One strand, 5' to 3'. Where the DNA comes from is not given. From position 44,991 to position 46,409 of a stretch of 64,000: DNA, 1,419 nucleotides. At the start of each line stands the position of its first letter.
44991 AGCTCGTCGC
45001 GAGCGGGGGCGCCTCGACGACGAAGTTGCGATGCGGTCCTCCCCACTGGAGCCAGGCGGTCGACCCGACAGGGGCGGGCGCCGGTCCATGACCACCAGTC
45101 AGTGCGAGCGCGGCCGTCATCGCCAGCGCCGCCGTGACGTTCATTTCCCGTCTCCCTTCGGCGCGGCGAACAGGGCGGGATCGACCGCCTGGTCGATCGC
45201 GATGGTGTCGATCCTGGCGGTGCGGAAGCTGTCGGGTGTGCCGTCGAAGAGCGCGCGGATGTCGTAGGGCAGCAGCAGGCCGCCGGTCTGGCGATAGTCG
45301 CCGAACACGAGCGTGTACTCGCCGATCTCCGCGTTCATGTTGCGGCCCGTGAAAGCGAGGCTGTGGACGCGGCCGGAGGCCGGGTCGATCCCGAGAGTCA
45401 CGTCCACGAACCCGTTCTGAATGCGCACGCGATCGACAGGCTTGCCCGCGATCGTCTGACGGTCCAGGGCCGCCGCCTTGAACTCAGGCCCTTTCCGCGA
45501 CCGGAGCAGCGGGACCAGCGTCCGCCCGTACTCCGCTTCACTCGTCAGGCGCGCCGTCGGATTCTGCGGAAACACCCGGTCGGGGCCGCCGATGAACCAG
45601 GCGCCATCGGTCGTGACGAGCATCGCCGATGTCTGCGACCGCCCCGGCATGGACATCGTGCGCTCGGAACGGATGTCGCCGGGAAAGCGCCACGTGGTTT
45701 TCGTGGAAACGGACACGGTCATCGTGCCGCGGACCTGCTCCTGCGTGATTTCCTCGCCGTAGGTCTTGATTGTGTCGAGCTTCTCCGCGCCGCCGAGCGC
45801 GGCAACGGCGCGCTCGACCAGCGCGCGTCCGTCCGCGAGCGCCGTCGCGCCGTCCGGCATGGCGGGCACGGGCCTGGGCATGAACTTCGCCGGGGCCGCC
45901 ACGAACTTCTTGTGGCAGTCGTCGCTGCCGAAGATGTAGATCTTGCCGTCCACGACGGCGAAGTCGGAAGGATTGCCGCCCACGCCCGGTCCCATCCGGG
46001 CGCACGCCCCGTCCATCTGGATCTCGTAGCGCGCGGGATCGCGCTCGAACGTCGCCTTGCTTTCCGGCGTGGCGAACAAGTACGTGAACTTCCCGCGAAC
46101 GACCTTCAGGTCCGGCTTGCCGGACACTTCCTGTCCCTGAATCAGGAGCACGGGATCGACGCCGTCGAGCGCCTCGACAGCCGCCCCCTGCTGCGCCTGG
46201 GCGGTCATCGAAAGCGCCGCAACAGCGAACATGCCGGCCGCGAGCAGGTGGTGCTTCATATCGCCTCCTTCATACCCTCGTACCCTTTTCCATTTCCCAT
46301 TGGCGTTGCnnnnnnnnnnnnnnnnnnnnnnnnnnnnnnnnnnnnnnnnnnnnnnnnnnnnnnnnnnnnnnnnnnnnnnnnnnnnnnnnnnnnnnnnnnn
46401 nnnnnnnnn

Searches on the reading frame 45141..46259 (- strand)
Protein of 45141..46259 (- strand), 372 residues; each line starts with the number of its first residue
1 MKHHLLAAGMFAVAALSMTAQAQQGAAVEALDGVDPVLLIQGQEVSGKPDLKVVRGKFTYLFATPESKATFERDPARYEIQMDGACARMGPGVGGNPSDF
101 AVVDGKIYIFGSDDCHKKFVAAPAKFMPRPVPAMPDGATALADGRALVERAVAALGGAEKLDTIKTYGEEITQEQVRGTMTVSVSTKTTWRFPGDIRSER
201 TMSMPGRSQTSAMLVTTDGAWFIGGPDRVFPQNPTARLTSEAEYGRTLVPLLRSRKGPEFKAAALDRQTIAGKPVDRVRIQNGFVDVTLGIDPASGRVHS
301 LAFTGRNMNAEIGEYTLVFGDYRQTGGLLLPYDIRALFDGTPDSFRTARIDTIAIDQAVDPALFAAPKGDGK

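Call 3: search_protein_families(library=pfam, proteins=[window:45141-46259:-], max_evalue=0.01)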
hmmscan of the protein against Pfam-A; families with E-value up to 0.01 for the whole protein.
window:45141-46259:- (372 aa): 1 family
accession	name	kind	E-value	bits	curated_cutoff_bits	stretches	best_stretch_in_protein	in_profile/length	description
PF04945.19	YHS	-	2e-08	34.5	30.3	0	104-128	21-45/47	YHS domain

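Call 5: search_protein_families(library=ncbifam, proteins=[window:45141-46259:-], max_evalue=0.01)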
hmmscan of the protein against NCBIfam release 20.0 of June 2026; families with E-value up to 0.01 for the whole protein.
window:45141-46259:- (372 aa): 1 family
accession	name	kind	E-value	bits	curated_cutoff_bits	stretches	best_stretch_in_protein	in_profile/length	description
NF041384.1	YHS_seleno_dom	subfamily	2e-11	44.1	70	1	30-125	3-102/113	YHS domain-containing (seleno)protein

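Call 7: find_homologous_proteins(query=window:45141-46259:-, max_evalue=0.001)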
Query window:45141-46259:- (372 aa): 337 proteins with E <= 0.001 among 8000 candidates; the best 120 are listed.
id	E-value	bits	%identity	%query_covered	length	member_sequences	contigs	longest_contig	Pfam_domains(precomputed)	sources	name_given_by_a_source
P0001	1.5e-226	769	92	100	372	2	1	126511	PF04945.20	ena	-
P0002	2.9e-175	600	73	99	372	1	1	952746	PF04945.20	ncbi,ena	-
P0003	2.3e-158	545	66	100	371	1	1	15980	PF04945.20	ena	-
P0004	5.9e-156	537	66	100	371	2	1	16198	PF04945.20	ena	-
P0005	1.6e-149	516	63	100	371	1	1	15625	PF04945.20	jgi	jgi:YHS domain-containing protein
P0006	2.0e-148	512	62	100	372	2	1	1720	PF04945.20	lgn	-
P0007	1.2e-147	510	63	100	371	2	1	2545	PF04945.20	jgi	jgi:YHS domain-containing protein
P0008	9.1e-147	507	62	100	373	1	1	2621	PF04945.20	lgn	-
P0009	4.5e-146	504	61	100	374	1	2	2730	PF04945.20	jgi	jgi:YHS domain-containing protein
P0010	8.6e-146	503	63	100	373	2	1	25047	PF04945.20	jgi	jgi:YHS domain-containing protein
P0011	3.4e-141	488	63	92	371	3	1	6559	PF04945.20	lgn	-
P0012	9.9e-136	470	64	91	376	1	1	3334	PF04945.20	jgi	jgi:YHS domain-containing protein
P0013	5.9e-135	468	60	95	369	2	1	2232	PF04945.20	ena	-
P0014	7.8e-135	467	60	93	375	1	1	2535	PF04945.20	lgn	-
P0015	2.0e-134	466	59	95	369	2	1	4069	PF04945.20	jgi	jgi:YHS domain-containing protein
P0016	2.3e-134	466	61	95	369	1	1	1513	PF04945.20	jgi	jgi:YHS domain-containing protein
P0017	2.5e-134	466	60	98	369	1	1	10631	PF04945.20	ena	-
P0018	5.7e-134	465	59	98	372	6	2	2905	PF04945.20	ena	-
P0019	8.2e-134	464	59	95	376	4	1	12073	PF04945.20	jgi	-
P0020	1.6e-133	463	59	99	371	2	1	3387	PF04945.20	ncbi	-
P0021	1.4e-132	460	59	98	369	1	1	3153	PF04945.20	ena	-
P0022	4.0e-132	458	60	94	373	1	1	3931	PF04945.20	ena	-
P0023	2.2e-131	456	58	99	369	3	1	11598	PF04945.20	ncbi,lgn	-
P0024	2.5e-131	456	59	97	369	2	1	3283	PF04945.20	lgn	-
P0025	3.9e-131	455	59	95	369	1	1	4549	PF04945.20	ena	-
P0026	1.2e-130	454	59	92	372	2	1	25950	PF04945.20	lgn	-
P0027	2.1e-130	453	61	95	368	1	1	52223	PF04945.20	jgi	jgi:YHS domain-containing protein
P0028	6.2e-130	451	58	95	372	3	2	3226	PF04945.20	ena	-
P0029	9.7e-130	451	57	100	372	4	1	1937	PF04945.20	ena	-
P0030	1.0e-129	451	56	98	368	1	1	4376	PF04945.20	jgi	jgi:YHS domain-containing protein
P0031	1.1e-129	450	60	95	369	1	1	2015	PF04945.20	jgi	jgi:YHS domain-containing protein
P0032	1.2e-129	450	58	98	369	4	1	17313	PF04945.20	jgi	jgi:YHS domain-containing protein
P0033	4.4e-129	448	59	92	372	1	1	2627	PF04945.20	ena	-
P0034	1.1e-128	447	61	95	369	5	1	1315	PF04945.20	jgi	-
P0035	3.4e-128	446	59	95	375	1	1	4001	PF04945.20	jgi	jgi:YHS domain-containing protein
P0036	7.7e-128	444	59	92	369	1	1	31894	PF04945.20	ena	-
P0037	1.3e-127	444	59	99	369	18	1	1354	PF04945.20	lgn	-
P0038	4.5e-127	442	56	99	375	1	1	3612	PF04945.20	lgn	-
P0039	4.7e-127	442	58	97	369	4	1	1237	PF04945.20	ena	-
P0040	5.6e-127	442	59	96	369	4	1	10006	PF04945.20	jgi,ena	-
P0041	7.2e-127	441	58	95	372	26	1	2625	PF04945.20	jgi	jgi:YHS domain-containing protein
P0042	1.1e-126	440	57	95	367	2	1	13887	PF04945.20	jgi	jgi:YHS domain-containing protein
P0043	1.5e-126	440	59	95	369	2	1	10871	PF04945.20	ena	-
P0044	4.9e-126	438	58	97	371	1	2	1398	PF04945.20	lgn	-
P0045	5.1e-126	438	57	97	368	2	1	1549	PF04945.20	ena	-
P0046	6.2e-126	438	61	90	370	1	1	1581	PF04945.20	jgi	jgi:YHS domain-containing protein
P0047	7.6e-126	438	59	97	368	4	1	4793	PF04945.20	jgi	jgi:YHS domain-containing protein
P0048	1.3e-125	437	60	92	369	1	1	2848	PF04945.20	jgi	jgi:YHS domain-containing protein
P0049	1.8e-125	437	59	92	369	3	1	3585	PF04945.20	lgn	-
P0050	2.0e-125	436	59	97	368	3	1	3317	PF04945.20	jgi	-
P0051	3.6e-125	436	58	94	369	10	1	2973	PF04945.20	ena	-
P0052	3.8e-125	436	59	97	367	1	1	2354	PF04945.20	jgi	jgi:YHS domain-containing protein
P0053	5.3e-125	435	57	97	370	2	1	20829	PF04945.20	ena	-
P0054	6.8e-125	435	55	98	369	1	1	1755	PF04945.20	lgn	-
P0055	1.1e-124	434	59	94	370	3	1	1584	PF04945.20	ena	-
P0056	1.3e-124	434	56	99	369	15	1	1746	PF04945.20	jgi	jgi:YHS domain-containing protein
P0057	3.3e-124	432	58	95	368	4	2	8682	PF04945.20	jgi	jgi:YHS domain-containing protein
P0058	5.1e-124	432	56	100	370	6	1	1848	PF04945.20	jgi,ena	-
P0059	5.1e-124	432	56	95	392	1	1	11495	PF04945.20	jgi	jgi:YHS domain-containing protein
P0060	6.6e-124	431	55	96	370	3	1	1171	PF04945.20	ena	-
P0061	1.2e-123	431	57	94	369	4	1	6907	PF04945.20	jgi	jgi:YHS domain-containing protein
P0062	1.3e-123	430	55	97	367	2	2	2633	PF04945.20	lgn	-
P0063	3.4e-122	426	59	92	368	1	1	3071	PF04945.20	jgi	jgi:YHS domain-containing protein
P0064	4.6e-122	425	57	94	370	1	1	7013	PF04945.20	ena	-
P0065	2.6e-121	423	55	98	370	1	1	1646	PF04945.20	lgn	-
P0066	2.3e-120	420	55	92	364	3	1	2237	PF04945.20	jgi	jgi:YHS domain-containing protein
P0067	1.1e-119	418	55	93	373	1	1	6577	PF04945.20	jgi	jgi:YHS domain-containing protein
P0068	1.5e-119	417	57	92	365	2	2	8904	PF04945.20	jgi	jgi:YHS domain-containing protein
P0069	1.7e-119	417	56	92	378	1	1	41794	PF04945.20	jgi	jgi:YHS domain-containing protein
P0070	1.8e-119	417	53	96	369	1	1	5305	PF04945.20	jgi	jgi:YHS domain-containing protein/outer membrane lipoprotein-sorting protein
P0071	2.1e-119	417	55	93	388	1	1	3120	PF04945.20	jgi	jgi:YHS domain-containing protein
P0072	5.3e-119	415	54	98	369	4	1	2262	PF04945.20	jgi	jgi:YHS domain-containing protein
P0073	7.1e-119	415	58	90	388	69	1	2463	PF04945.20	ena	-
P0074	1.0e-118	414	55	99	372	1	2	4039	PF04945.20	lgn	-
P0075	3.0e-118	413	52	98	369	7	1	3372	PF04945.20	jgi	jgi:YHS domain-containing protein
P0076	3.9e-118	412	56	91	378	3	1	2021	PF04945.20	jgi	-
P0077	5.0e-118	412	54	98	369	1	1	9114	PF04945.20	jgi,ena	-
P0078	6.0e-118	412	54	97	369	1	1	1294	PF04945.20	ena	-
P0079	9.6e-118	411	53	92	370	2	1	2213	PF04945.20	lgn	-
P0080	1.1e-117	411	52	100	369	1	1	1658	PF04945.20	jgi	jgi:YHS domain-containing protein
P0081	1.8e-117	410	53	99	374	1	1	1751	PF04945.20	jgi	jgi:YHS domain-containing protein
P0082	2.2e-117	410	58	90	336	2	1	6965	PF04945.20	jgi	jgi:YHS domain-containing protein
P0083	3.0e-117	409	56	93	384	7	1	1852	PF04945.20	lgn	-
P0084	4.0e-117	409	57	90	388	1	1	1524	PF04945.20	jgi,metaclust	metaclust:\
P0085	1.0e-116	408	54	95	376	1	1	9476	PF04945.20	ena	-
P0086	1.5e-116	407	54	97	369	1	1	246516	PF04945.20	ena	-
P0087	2.0e-116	407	53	97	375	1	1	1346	PF04945.20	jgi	-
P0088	2.3e-116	407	52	100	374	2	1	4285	PF04945.20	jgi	jgi:YHS domain-containing protein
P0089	5.4e-116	405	52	98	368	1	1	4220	PF04945.20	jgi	jgi:YHS domain-containing protein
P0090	6.5e-116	405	53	98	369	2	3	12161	PF04945.20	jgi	jgi:YHS domain-containing protein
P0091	1.2e-115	404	52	100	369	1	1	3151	PF04945.20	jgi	jgi:YHS domain-containing protein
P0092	2.5e-115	403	53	98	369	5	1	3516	PF04945.20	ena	-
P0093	1.8e-114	400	62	82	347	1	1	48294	PF04945.20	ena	-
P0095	7.2e-114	398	53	98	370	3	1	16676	PF04945.20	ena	-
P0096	9.4e-114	398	53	98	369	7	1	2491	PF04945.20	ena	-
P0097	1.3e-113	398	54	91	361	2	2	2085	PF04945.20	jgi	jgi:YHS domain-containing protein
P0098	1.3e-113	398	53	95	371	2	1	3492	PF04945.20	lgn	-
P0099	2.5e-113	397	52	99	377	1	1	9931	PF04945.20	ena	-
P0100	6.3e-113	395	51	99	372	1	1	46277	PF04945.20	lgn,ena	-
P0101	6.6e-113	395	51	99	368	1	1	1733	PF04945.20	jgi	jgi:YHS domain-containing protein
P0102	7.4e-113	395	52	97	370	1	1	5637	PF04945.20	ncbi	-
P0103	1.2e-112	394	51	99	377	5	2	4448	PF04945.20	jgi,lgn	jgi:YHS domain-containing protein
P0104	1.3e-112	394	56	92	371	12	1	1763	PF04945.20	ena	-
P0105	1.5e-112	394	52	99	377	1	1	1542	PF04945.20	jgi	jgi:YHS domain-containing protein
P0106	2.6e-112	393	55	88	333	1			PF04945.20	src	-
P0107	3.1e-112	393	51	99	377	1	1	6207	PF04945.20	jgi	jgi:YHS domain-containing protein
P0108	3.3e-112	393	51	99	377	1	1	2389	PF04945.20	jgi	jgi:YHS domain-containing protein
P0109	4.0e-112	393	52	97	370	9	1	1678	PF04945.20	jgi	-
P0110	5.0e-112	392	54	92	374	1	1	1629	PF04945.20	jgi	jgi:YHS domain-containing protein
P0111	5.0e-112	392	51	99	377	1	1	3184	PF04945.20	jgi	jgi:YHS domain-containing protein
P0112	5.5e-112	392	54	92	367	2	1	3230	PF04945.20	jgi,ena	-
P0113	6.5e-112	392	53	93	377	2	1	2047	PF04945.20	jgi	jgi:YHS domain-containing protein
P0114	6.8e-112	392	51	99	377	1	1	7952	PF04945.20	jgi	jgi:YHS domain-containing protein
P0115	9.7e-112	391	51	100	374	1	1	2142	PF04945.20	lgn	-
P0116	1.3e-111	391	53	91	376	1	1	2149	PF04945.20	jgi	jgi:YHS domain-containing protein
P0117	2.6e-111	390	51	98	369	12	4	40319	PF04945.20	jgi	jgi:YHS domain-containing protein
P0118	9.5e-111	388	52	97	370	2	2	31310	PF04945.20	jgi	jgi:YHS domain-containing protein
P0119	1.5e-110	387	51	97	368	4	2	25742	PF04945.20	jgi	jgi:YHS domain-containing protein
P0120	1.5e-110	387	56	92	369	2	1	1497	PF04945.20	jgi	-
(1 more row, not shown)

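Call 8: find_encoding_contigs(protein=P0002, flank=10000, max_places=2)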
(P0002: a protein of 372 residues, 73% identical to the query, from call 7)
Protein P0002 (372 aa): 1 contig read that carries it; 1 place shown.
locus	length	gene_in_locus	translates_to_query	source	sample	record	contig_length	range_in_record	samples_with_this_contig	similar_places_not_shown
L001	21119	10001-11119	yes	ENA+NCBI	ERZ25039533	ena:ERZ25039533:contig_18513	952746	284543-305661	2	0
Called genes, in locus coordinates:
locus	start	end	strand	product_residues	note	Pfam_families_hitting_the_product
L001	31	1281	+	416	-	PF01053:Cys_Met_Meta_PP, PF00155:Aminotran_1_2 (weak)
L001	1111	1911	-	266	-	-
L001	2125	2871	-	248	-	-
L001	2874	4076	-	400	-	PF01103:Omp85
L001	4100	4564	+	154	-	PF26314:MptA_B_family (weak)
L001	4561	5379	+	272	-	-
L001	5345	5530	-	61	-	PF04024:PspC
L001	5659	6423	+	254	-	-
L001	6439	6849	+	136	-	-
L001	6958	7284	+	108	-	PF03551:PadR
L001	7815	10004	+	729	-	PF12704:MacB_PCD, PF02687:FtsX, PF12704:MacB_PCD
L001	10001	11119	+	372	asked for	PF04945:YHS (faint)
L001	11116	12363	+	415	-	PF13360:PQQ_2, PF01011:PQQ (faint), PF13360:PQQ_2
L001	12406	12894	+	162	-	-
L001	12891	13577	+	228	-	-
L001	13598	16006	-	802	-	PF01935:DUF87 (faint), PF05872:HerA_C (faint)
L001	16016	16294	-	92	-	-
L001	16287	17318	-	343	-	-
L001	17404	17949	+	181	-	-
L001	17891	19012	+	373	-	PF04389:Peptidase_M28, PF01546:Peptidase_M20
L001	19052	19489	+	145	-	-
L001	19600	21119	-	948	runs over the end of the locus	PF00246:Peptidase_M14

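Call 9: find_encoding_contigs(protein=P0086, flank=10000, max_places=2)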
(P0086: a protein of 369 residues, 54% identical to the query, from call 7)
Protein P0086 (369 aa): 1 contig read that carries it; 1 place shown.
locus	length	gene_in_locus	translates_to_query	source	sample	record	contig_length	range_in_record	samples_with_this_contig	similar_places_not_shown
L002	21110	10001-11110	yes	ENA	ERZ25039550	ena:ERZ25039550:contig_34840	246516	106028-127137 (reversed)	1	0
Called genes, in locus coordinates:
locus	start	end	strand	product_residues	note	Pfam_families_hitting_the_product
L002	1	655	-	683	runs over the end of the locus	PF02368:Big_2 (weak)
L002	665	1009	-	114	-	PF12796:Ank_2 (weak), PF13637:Ank_4 (faint), PF13606:Ank_3 (faint), PF00023:Ank (weak)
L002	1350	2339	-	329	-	-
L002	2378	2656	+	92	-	-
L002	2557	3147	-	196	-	PF04191:PEMT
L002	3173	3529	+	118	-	PF04020:Phage_holin_4_2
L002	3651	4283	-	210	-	PF01810:LysE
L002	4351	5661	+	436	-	-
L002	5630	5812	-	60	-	PF04024:PspC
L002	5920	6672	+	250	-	-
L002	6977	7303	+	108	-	PF03551:PadR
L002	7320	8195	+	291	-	PF12704:MacB_PCD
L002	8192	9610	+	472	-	PF02687:FtsX, PF12704:MacB_PCD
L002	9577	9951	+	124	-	PF02687:FtsX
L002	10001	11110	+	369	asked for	PF04945:YHS (faint)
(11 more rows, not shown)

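Call 10: find_encoding_contigs(protein=P0100, flank=10000, max_places=2)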
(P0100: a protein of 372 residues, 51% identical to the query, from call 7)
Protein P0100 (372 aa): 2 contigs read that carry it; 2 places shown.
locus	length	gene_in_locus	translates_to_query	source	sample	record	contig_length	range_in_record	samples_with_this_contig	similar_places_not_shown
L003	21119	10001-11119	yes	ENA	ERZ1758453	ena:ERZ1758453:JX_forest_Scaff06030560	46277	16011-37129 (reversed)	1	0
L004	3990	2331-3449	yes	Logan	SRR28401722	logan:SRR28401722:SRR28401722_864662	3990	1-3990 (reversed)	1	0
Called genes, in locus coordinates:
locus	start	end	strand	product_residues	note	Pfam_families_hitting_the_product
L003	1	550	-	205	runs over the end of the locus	PF01810:LysE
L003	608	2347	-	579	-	-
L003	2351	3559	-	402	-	PF01103:Omp85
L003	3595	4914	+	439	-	PF26314:MptA_B_family, PF09594:GT87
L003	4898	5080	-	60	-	PF04024:PspC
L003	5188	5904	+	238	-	-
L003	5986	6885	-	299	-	PF16811:TAtT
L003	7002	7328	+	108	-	PF03551:PadR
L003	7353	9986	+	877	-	PF12704:MacB_PCD, PF02687:FtsX, PF12704:MacB_PCD, PF02687:FtsX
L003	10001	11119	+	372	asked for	PF04945:YHS (weak)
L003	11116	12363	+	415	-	PF13360:PQQ_2, PF01011:PQQ (faint), PF13360:PQQ_2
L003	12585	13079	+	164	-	-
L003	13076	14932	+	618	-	-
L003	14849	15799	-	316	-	PF00149:Metallophos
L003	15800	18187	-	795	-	PF05872:HerA_C (faint)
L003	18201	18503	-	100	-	-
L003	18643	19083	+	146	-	-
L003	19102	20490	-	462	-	PF00072:Response_reg, PF00158:Sigma54_activat, PF14532:Sigma54_activ_2, PF00004:AAA (faint), PF07724:AAA_2 (weak), PF07728:AAA_5, PF25601:AAA_lid_14, PF02954:HTH_8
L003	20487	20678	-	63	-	-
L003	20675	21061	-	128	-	PF00072:Response_reg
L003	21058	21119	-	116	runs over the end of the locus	PF01627:Hpt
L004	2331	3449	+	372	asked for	PF04945:YHS (weak)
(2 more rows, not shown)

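Call 11: find_encoding_contigs(protein=P0069, flank=10000, max_places=2)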
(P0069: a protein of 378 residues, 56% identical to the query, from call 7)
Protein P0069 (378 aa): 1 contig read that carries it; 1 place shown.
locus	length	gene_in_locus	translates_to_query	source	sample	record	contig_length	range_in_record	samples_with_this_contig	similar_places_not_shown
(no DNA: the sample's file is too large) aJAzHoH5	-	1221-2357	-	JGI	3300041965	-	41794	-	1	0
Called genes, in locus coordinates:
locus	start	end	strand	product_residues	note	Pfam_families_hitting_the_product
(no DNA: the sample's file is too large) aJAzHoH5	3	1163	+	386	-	?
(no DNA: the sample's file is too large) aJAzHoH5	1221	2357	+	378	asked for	PF04945:YHS (faint)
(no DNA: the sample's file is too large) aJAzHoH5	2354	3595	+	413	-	PF13360:PQQ_2, PF01011:PQQ (faint), PF13360:PQQ_2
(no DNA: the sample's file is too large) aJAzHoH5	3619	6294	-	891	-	PF12704:MacB_PCD, PF02687:FtsX, PF12704:MacB_PCD, PF02687:FtsX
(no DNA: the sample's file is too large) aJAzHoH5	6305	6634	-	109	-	PF03551:PadR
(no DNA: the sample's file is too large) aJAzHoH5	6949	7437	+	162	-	-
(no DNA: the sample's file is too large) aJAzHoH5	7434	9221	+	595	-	-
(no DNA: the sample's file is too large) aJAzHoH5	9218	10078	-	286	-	PF00149:Metallophos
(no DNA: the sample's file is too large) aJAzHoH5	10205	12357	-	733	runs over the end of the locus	-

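Call 14: find_related_loci(query=A1, collection=genome_contigs, flank=10000)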
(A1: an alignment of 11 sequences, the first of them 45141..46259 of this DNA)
Query A1 (372 aa) in genome_contigs; peptide patterns used: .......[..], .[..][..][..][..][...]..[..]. (x = any residue, [..] = any of these).
286 stretches matched a pattern; 119 encode a relative of the query (tblastn E <= 1e-3); the best 80 are kept; 80 distinct loci.
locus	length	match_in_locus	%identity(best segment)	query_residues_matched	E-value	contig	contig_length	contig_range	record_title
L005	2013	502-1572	57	19-372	9e-128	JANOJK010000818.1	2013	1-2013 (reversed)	MAG: Acidobacteriota bacterium isolate SOY_6_C_metabat_75 SOY_6_C_k141_3300042, whole genome shotgun sequence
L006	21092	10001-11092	51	5-372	3e-118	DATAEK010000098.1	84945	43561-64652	MAG TPA_asm: Vicinamibacterales bacterium isolate SMAG_U6775 k141_2230446, whole genome shotgun sequence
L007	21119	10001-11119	48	1-372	5e-111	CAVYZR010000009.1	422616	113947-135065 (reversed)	MAG: uncultured Acidobacteriota bacterium isolate MFD02242.bin.1.228 genome assembly, contig: contig_7225, whole genome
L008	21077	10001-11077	48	13-372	1e-109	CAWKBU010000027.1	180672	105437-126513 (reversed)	MAG: uncultured Acidobacteriota bacterium isolate MFD03066.bin.2.196 genome assembly, contig: contig_69573, whole genome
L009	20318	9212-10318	48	1-372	1e-108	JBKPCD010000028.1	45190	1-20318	MAG: Acidobacteriota bacterium isolate GB_EKS_MAG_00061 GB_EKS_000000457690, whole genome shotgun sequence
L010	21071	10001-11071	51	16-372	4e-106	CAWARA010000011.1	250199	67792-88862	MAG: uncultured Acidobacteriota bacterium isolate MFD02840.bin.2.141 genome assembly, contig: contig_15411, whole genome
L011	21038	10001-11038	49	24-371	2e-102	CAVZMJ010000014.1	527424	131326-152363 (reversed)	MAG: uncultured Acidobacteriota bacterium isolate MFD02242.bin.2.7 genome assembly, contig: contig_3053, whole genome sh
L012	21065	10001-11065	44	10-365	3e-99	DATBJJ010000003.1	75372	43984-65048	MAG TPA_asm: Vicinamibacterales bacterium isolate SMAG_U3917 k141_4246852, whole genome shotgun sequence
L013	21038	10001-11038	49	24-372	4e-99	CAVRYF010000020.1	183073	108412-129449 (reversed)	MAG: uncultured Acidobacteriota bacterium isolate MFD02242.bin.2.257 genome assembly, contig: contig_56688, whole genome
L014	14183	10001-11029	47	29-372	2e-87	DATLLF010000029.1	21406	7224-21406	MAG TPA_asm: Vicinamibacterales bacterium isolate SMAG_U13741 k141_2049291, whole genome shotgun sequence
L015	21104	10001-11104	38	10-368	6e-77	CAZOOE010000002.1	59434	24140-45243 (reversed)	MAG TPA_asm: uncultured Clostridia bacterium isolate SRP273308_co1_75 genome assembly, contig: NODE_526_length_59434_cov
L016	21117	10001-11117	51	1-371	3e-92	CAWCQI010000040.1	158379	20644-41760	MAG: uncultured Acidobacteriota bacterium isolate MFD05176.bin.2.32 genome assembly, contig: contig_80440, whole genome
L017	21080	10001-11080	38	4-368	2e-69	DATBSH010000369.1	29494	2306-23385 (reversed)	MAG TPA_asm: Pyrinomonadaceae bacterium isolate SMAG_U4152 k141_541854, whole genome shotgun sequence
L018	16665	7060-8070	37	20-369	2e-62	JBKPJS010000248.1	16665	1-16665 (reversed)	MAG: Acidobacteriota bacterium isolate GS_HAYS_MAG_00138 GS_HAYS_000002452606, whole genome shotgun sequence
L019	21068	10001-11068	37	11-368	5e-62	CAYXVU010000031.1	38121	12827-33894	MAG TPA_asm: uncultured Clostridia bacterium isolate SRP237561_co1_1 genome assembly, contig: NODE_1493_length_38121_cov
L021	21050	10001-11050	37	2-368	1e-60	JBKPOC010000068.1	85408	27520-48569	MAG: Acidobacteriota bacterium isolate GS_HAYS_MAG_00024 GS_HAYS_000001067243, whole genome shotgun sequence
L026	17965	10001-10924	34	34-342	5e-44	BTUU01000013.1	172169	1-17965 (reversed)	MAG: Planctomycetota bacterium AMX-MBFR-47 DNA, sequence13, whole genome shotgun sequence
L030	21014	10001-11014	31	34-368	1e-39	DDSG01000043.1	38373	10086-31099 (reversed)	MAG TPA_asm: Phycisphaerales bacterium UBA2396 UBA2396_contig_7373, whole genome shotgun sequence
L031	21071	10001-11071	31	7-368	4e-39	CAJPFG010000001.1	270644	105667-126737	Phycisphaerales bacterium genome assembly, contig: CONTIG, whole genome shotgun sequence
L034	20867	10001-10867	32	1-303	1e-33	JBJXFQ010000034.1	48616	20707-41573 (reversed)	MAG: Phycisphaerales bacterium isolate F1F2.bin.430 k127_6296939, whole genome shotgun sequence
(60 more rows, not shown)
